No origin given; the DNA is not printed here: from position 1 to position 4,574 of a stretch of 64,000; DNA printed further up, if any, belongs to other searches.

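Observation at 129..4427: Giant CagY-style VirB10: about fifty 17-residue repeats fused to a VirB10/TrbI barrel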

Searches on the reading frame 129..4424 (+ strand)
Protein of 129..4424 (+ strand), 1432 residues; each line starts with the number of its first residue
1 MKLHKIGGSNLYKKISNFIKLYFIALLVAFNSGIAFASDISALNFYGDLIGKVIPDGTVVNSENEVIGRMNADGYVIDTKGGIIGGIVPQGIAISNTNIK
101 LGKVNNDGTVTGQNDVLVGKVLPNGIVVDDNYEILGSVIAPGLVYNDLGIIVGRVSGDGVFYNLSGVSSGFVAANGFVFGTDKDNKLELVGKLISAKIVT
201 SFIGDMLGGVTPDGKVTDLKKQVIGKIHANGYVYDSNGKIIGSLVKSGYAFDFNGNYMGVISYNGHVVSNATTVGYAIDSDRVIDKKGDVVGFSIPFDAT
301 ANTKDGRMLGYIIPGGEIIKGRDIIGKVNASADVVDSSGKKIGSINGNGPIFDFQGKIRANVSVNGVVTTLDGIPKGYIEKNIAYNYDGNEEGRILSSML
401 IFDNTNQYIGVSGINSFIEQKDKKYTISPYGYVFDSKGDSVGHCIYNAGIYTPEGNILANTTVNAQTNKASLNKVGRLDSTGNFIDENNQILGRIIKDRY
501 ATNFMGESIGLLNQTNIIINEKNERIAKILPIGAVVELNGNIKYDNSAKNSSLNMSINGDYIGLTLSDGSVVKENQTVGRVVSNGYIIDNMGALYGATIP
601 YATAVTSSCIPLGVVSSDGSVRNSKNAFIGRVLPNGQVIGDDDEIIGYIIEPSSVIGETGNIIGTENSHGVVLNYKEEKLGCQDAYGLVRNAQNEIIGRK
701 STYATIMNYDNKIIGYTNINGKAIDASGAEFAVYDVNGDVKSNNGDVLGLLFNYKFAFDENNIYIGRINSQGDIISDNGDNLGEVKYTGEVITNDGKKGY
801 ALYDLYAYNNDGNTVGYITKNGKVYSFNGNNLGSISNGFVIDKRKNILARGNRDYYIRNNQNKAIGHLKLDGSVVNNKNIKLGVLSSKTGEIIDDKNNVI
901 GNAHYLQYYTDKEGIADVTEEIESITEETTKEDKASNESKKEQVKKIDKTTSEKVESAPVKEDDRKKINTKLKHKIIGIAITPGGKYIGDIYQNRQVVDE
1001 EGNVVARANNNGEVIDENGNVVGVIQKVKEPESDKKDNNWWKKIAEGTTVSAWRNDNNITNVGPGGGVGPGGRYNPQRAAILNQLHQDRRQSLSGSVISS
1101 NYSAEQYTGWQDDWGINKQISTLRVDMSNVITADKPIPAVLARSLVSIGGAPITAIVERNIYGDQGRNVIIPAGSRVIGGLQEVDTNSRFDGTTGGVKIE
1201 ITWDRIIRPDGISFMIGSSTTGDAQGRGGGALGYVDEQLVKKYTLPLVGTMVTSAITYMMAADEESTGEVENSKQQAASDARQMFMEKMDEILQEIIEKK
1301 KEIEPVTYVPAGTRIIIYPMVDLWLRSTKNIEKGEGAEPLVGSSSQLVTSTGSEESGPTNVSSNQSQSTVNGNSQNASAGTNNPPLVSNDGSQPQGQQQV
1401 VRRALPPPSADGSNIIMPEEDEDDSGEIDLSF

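Call 3: search_protein_families(library=pfam, proteins=[window:129-4424:+], max_evalue=0.01)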
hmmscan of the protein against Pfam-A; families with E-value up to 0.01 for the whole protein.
window:129-4424:+ (1432 aa): 4 families
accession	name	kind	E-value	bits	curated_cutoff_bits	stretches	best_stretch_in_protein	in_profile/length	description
PF21785.3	Bflower_2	-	1.5e-40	138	38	7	808-905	5-98/112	5-fold beta-flower protein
PF03743.19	TrbI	-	9.8e-29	101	35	1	1130-1325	1-188/188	Bacterial conjugation TrbI-like protein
PF21784.3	Bflower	-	3.4e-13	50.4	25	1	800-849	13-61/116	4-fold beta flower protein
PF12396.14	DUF3659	-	1.8e-07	31.4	24.8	0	883-906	35-58/61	Protein of unknown function (DUF3659)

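Call 4: search_protein_families(library=ncbifam, proteins=[window:129-4424:+], max_evalue=0.01)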
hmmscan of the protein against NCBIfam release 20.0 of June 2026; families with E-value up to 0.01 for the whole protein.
window:129-4424:+ (1432 aa): 3 families
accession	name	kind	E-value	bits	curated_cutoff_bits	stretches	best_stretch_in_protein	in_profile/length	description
NF038092.1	T4SS_ComB10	equivalog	2.6e-34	118.5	300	1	1118-1332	11-218/225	DNA type IV secretion system protein ComB10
NF038091.1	T4SS_VirB10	equivalog_domain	2.2e-25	89.4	220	1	1126-1326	6-192/197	type IV secretion system protein VirB10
NF010405.0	PRK13831.1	subfamily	3.5e-10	39.4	386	1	1137-1315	251-417/433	IncP-type conjugal transfer protein TrbI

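Call 9: find_homologous_proteins(query=window:129-4424:+, max_evalue=0.00001)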
Query window:129-4424:+ (1432 aa): 444 proteins with E <= 0.00001 among 8000 candidates; the best 120 are listed.
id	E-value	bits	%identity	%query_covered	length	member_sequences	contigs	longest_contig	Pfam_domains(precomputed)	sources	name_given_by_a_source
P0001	0.0e+0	3117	100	99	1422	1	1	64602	PF21784.4,PF12396.15,PF03743.20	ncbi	-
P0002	0.0e+0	2470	78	99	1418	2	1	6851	PF21784.4,PF12396.15,PF03743.20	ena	-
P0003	0.0e+0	2354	75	99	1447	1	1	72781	PF21784.4,PF12396.15,PF03743.20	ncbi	-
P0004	0.0e+0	1788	58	99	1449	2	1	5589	PF21784.4,PF12396.15,PF21785.4,PF03743.20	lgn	-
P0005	0.0e+0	1689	55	99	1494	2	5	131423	PF21784.4,PF12396.15,PF03743.20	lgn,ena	-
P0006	0.0e+0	1667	56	98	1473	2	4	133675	PF21784.4,PF21785.4,PF03743.20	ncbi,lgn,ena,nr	ncbi:MAG: TrbI/VirB10 family protein [Alphaproteobacteria bacterium]|nr:TrbI/VirB10 family protein [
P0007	0.0e+0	1662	54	100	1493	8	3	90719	PF21784.4,PF03743.20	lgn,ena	-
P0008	0.0e+0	1658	55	97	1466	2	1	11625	PF21784.4,PF12396.15,PF21785.4,PF03743.20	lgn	-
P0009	0.0e+0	1629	55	95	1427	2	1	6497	PF21784.4,PF03743.20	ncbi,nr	ncbi:MAG: hypothetical protein IKW39_03675 [Alphaproteobacteria bacterium]|nr:hypothetical protein [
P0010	0.0e+0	1621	53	99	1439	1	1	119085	PF21784.4,PF21785.4,PF03743.20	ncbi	-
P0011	0.0e+0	1593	53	99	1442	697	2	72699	PF21784.4,PF21785.4,PF03743.20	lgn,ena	-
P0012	0.0e+0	1579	52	99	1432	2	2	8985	PF21784.4,PF12396.15,PF03743.20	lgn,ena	-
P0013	0.0e+0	1578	52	100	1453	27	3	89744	PF21784.4,PF12396.15,PF03743.20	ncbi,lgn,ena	-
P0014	0.0e+0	1575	52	100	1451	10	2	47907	PF21784.4,PF12396.15,PF03743.20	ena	-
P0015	0.0e+0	1564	51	100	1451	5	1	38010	PF21784.4,PF03743.20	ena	-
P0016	0.0e+0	1560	51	100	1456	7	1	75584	PF21784.4,PF12396.15,PF21785.4,PF03743.20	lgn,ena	-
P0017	0.0e+0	1554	53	98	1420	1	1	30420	PF21784.4,PF12396.15,PF21785.4,PF03743.20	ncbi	-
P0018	0.0e+0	1548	53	99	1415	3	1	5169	PF21784.4,PF12396.15,PF21785.4,PF03743.20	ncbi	-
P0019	0.0e+0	1547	51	99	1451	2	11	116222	PF21784.4,PF12396.15,PF03743.20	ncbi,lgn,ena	-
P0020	0.0e+0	1544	52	99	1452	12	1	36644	PF21784.4,PF12396.15,PF21785.4,PF03743.20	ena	-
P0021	0.0e+0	1532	51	100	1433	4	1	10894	PF21784.4,PF12396.15,PF03743.20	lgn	-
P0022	0.0e+0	1528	53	97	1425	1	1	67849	PF21784.4,PF12396.15,PF03743.20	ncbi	-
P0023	0.0e+0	1526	51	100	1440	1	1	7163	PF21784.4,PF12396.15,PF21785.4,PF03743.20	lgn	-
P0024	0.0e+0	1524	51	100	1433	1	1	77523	PF21784.4,PF12396.15,PF21785.4,PF03743.20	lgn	-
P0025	0.0e+0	1522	51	98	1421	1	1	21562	PF21784.4,PF12396.15,PF21785.4,PF03743.20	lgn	-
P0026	0.0e+0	1521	51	98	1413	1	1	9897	PF21784.4,PF12396.15,PF03743.20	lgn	-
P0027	0.0e+0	1519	51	99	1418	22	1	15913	PF21784.4,PF12396.15,PF21785.4,PF03743.20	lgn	-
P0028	0.0e+0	1517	51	99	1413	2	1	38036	PF21784.4,PF12396.15,PF21785.4,PF03743.20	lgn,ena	-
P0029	0.0e+0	1517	51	100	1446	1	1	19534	PF21784.4,PF12396.15,PF03743.20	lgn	-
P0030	0.0e+0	1514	50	100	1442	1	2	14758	PF21784.4,PF12396.15,PF21785.4,PF03743.20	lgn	-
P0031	0.0e+0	1510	50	100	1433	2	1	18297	PF21784.4,PF12396.15,PF21785.4,PF03743.20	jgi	-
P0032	0.0e+0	1504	50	99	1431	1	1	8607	PF21784.4,PF21785.4,PF03743.20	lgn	-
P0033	0.0e+0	1503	52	98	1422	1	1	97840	PF21784.4,PF12396.15,PF21785.4,PF03743.20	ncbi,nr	ncbi:MAG: TrbI/VirB10 family protein [Acetobacter sp.]|nr:TrbI/VirB10 family protein [Acetobacter sp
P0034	0.0e+0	1503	50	100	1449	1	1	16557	PF21784.4,PF12396.15,PF21785.4,PF03743.20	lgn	-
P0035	0.0e+0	1500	51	98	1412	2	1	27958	PF21784.4,PF12396.15,PF03743.20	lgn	-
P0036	0.0e+0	1499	49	99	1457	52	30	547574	PF21784.4,PF12396.15,PF21785.4,PF03743.20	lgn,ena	-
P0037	0.0e+0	1499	50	98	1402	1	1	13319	PF21784.4,PF12396.15,PF21785.4,PF03743.20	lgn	-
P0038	0.0e+0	1498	50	100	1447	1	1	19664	PF21784.4,PF12396.15,PF03743.20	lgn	-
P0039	0.0e+0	1489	50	99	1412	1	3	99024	PF21784.4,PF12396.15,PF03743.20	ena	-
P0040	0.0e+0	1487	50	99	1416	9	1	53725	PF21784.4,PF12396.15,PF03743.20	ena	-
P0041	0.0e+0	1484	50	100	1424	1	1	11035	PF21784.4,PF12396.15,PF21785.4,PF03743.20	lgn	-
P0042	0.0e+0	1483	50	99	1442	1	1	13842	PF21784.4,PF12396.15,PF21785.4,PF03743.20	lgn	-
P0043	0.0e+0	1482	51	97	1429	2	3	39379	PF21784.4,PF03743.20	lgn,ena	-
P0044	0.0e+0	1480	50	100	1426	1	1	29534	PF21784.4,PF12396.15,PF21785.4,PF03743.20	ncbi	-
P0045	0.0e+0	1477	51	98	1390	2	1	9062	PF21784.4,PF12396.15,PF03743.20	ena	-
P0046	0.0e+0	1477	50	99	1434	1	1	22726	PF21784.4,PF12396.15,PF21785.4,PF03743.20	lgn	-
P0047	0.0e+0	1470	50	98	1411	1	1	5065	PF21784.4,PF12396.15,PF21785.4,PF03743.20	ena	-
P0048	0.0e+0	1470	50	99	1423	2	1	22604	PF21784.4,PF12396.15,PF21785.4,PF03743.20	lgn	-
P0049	0.0e+0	1464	49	98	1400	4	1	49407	PF21784.4,PF12396.15,PF21785.4,PF03743.20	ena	-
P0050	0.0e+0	1463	50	99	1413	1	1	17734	PF21784.4,PF21785.4,PF03743.20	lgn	-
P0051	0.0e+0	1452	50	97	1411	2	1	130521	PF21784.4,PF21785.4,PF03743.20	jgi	-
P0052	0.0e+0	1449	49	100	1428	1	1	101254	PF21784.4,PF12396.15,PF21785.4,PF03743.20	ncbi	-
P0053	0.0e+0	1449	51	92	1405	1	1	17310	PF21784.4,PF12396.15,PF21785.4,PF03743.20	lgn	-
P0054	0.0e+0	1446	50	99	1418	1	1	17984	PF21784.4,PF12396.15,PF21785.4,PF03743.20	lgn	-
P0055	0.0e+0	1445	50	100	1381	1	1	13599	PF21784.4,PF12396.15,PF21785.4,PF03743.20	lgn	-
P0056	0.0e+0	1442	50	98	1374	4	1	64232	PF21784.4,PF12396.15,PF21785.4,PF03743.20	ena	-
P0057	0.0e+0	1438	50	99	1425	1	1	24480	PF21784.4,PF03743.20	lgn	-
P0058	0.0e+0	1436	50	98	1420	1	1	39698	PF21784.4,PF12396.15,PF21785.4,PF03743.20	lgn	-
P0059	0.0e+0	1435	49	99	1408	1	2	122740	PF21784.4,PF12396.15,PF21785.4,PF03743.20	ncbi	-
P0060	0.0e+0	1434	50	99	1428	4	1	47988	PF21784.4,PF03743.20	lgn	-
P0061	0.0e+0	1432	50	99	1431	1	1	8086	PF21784.4,PF03743.20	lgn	-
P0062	0.0e+0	1430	50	99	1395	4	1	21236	PF21784.4,PF12396.15,PF21785.4,PF03743.20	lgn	-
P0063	0.0e+0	1418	49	98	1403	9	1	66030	PF21784.4,PF12396.15,PF21785.4,PF03743.20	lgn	-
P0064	0.0e+0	1418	49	99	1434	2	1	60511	PF21784.4,PF03743.20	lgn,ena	-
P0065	0.0e+0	1417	48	98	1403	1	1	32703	PF21784.4,PF12396.15,PF21785.4,PF03743.20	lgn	-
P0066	0.0e+0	1415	48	98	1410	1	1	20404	PF21784.4,PF12396.15,PF21785.4,PF03743.20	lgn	-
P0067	0.0e+0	1413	49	100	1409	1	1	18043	PF21784.4,PF03743.20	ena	-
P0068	0.0e+0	1412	49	99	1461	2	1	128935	PF21784.4,PF03743.20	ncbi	-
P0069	0.0e+0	1410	49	98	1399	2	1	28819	PF21784.4,PF12396.15,PF21785.4,PF03743.20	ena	-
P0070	0.0e+0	1404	49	98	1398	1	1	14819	PF21784.4,PF12396.15,PF21785.4,PF03743.20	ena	-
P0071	0.0e+0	1403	49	100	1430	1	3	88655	PF21784.4,PF03743.20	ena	-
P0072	0.0e+0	1401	49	99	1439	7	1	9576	PF21784.4,PF03743.20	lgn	-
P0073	0.0e+0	1395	49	99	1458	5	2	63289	PF21784.4,PF21785.4,PF03743.20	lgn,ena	-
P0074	0.0e+0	1382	48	97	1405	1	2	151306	PF21784.4,PF03743.20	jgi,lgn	-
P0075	0.0e+0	1376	48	67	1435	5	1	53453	PF21784.4,PF03743.20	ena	-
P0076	0.0e+0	1359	47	100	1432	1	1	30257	PF21784.4,PF03743.20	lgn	-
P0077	0.0e+0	1356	48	99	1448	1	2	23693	PF21784.4,PF21785.4,PF03743.20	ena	-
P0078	0.0e+0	1339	48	100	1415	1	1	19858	PF21784.4,PF21785.4,PF03743.20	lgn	-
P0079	0.0e+0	1061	36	73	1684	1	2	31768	PF21784.4,PF05593.20,PF12396.15,PF21785.4,PF03743.20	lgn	-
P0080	0.0e+0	1054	38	71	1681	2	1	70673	PF21784.4,PF05593.20,PF12396.15,PF21785.4,PF03743.20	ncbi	-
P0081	0.0e+0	1044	38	71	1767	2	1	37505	PF21784.4,PF05593.20,PF12396.15,PF21785.4,PF03743.20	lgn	-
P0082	0.0e+0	1038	37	72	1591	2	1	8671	PF21784.4,PF12396.15,PF21785.4,PF03743.20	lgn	-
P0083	0.0e+0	1033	40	63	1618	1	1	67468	PF21784.4,PF12396.15,PF21785.4,PF03743.20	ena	-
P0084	0.0e+0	1032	40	63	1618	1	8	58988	PF21784.4,PF12396.15,PF21785.4,PF03743.20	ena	-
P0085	0.0e+0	1030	38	92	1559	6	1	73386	PF21784.4,PF12396.15,PF21785.4,PF03743.20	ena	-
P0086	0.0e+0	1025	36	92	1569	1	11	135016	PF21784.4,PF12396.15,PF21785.4,PF03743.20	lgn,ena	-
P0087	0.0e+0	1025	36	93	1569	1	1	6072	PF21784.4,PF12396.15,PF21785.4,PF03743.20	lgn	-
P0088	0.0e+0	1025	37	92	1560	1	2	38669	PF21784.4,PF12396.15,PF21785.4,PF03743.20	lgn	-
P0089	0.0e+0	1024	36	92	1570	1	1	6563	PF21784.4,PF12396.15,PF21785.4,PF03743.20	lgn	-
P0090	0.0e+0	1024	36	92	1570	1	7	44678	PF21784.4,PF12396.15,PF21785.4,PF03743.20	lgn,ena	-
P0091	0.0e+0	1024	36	92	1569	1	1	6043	PF21784.4,PF12396.15,PF21785.4,PF03743.20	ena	-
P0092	0.0e+0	1024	36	92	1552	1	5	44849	PF21784.4,PF12396.15,PF21785.4,PF03743.20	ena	-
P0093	0.0e+0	1024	36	92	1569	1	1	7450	PF21784.4,PF12396.15,PF21785.4,PF03743.20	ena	-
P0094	0.0e+0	1024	36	92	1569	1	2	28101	PF21784.4,PF12396.15,PF21785.4,PF03743.20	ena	-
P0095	0.0e+0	1023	36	92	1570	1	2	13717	PF21784.4,PF12396.15,PF21785.4,PF03743.20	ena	-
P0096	0.0e+0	1023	36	92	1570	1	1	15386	PF21784.4,PF12396.15,PF21785.4,PF03743.20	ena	-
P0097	0.0e+0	1023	36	92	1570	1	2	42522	PF21784.4,PF12396.15,PF21785.4,PF03743.20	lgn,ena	-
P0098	0.0e+0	1023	36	92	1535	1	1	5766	PF21784.4,PF12396.15,PF21785.4,PF03743.20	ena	-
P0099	0.0e+0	1023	36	92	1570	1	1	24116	PF21784.4,PF12396.15,PF21785.4,PF03743.20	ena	-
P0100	0.0e+0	1023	36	92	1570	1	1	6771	PF21784.4,PF12396.15,PF21785.4,PF03743.20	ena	-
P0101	0.0e+0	1023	36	92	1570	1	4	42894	PF21784.4,PF12396.15,PF21785.4,PF03743.20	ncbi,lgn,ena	-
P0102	0.0e+0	1023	36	92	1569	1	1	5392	PF21784.4,PF12396.15,PF21785.4,PF03743.20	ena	-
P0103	0.0e+0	1023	36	92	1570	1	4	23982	PF21784.4,PF12396.15,PF21785.4,PF03743.20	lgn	-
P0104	0.0e+0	1023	36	92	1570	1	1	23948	PF21784.4,PF12396.15,PF21785.4,PF03743.20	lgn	-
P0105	0.0e+0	1023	36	92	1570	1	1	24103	PF21784.4,PF12396.15,PF21785.4,PF03743.20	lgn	-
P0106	0.0e+0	1023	36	92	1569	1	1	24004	PF21784.4,PF12396.15,PF21785.4,PF03743.20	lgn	-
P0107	0.0e+0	1023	36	92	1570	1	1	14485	PF21784.4,PF12396.15,PF21785.4,PF03743.20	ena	-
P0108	0.0e+0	1023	36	92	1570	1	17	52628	PF21784.4,PF12396.15,PF21785.4,PF03743.20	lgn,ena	-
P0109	0.0e+0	1023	36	92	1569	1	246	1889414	PF21784.4,PF12396.15,PF21785.4,PF03743.20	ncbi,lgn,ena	-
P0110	0.0e+0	1023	36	92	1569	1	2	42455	PF21784.4,PF12396.15,PF21785.4,PF03743.20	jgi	jgi:hypothetical protein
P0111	0.0e+0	1023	36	92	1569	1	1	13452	PF21784.4,PF12396.15,PF21785.4,PF03743.20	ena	-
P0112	0.0e+0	1023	36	92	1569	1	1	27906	PF21784.4,PF12396.15,PF21785.4,PF03743.20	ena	-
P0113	0.0e+0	1022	36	92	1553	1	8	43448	PF21784.4,PF12396.15,PF21785.4,PF03743.20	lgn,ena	-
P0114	0.0e+0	1022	36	92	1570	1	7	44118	PF21784.4,PF12396.15,PF21785.4,PF03743.20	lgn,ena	-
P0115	0.0e+0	1022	36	92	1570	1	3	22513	PF21784.4,PF12396.15,PF21785.4,PF03743.20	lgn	-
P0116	0.0e+0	1022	36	92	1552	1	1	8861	PF21784.4,PF12396.15,PF21785.4,PF03743.20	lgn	-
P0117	0.0e+0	1022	36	92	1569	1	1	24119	PF21784.4,PF12396.15,PF21785.4,PF03743.20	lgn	-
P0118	0.0e+0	1022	36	92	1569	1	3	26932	PF21784.4,PF12396.15,PF21785.4,PF03743.20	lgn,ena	-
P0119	0.0e+0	1022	36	92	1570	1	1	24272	PF21784.4,PF12396.15,PF21785.4,PF03743.20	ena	-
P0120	0.0e+0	1022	36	92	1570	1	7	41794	PF21784.4,PF12396.15,PF21785.4,PF03743.20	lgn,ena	-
